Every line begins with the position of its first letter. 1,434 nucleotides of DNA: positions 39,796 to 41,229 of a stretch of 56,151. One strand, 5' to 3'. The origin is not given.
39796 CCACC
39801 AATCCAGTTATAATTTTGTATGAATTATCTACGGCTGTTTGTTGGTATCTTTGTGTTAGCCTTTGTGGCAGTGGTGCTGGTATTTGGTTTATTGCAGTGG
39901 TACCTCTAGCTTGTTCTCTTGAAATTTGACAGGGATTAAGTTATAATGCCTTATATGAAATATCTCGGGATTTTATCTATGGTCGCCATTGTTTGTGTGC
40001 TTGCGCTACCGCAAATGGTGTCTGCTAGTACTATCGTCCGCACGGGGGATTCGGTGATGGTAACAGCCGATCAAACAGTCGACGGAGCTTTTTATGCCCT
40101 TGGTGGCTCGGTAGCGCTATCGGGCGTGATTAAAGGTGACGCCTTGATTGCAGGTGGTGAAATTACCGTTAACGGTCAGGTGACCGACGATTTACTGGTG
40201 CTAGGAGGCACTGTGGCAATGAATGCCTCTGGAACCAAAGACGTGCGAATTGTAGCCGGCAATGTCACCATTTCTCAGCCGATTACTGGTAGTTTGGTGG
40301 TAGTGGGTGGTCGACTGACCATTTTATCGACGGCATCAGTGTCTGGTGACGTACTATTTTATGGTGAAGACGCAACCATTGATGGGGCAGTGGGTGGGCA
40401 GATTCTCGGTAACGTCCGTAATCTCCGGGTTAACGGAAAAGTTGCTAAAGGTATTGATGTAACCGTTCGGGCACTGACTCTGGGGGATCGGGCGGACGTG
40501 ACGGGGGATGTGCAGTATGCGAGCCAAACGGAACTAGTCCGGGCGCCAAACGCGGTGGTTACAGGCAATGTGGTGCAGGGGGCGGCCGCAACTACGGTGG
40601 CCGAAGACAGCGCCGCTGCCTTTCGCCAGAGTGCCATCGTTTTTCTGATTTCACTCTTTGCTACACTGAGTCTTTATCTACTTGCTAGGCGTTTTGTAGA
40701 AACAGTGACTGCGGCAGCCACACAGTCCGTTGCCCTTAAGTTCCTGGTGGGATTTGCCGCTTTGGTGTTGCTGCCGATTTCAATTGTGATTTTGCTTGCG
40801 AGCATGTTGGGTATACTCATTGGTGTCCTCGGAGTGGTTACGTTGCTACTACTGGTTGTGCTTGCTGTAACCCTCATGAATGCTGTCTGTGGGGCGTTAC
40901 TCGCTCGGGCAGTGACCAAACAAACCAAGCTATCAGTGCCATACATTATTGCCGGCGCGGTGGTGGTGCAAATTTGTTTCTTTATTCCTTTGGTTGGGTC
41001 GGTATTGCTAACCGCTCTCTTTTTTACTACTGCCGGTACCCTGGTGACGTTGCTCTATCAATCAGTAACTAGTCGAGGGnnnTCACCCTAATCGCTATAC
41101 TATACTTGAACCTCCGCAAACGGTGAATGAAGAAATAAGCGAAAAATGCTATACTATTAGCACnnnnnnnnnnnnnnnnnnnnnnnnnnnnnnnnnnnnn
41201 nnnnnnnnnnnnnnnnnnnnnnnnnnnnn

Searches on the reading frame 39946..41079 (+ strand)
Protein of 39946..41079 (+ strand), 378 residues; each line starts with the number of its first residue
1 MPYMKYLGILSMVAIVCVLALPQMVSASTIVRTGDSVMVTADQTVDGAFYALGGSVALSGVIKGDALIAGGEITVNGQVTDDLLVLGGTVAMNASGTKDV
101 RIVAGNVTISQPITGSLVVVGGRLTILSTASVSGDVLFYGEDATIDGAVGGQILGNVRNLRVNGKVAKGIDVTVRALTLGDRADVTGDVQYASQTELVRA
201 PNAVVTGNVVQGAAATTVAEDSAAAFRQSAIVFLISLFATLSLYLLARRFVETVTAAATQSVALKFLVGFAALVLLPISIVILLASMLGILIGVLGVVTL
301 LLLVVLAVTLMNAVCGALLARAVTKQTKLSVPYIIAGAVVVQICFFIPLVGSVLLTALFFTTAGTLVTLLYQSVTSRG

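Call 104: search_protein_families(library=pfam, proteins=[window:39946-41079:+], max_evalue=0.001)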
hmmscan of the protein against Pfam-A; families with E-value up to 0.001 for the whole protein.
window:39946-41079:+ (378 aa): 1 family
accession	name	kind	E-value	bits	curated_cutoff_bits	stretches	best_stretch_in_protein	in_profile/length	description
PF04519.19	Bactofilin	-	3e-05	24.6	27.9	0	147-208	41-96/98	Polymer-forming cytoskeletal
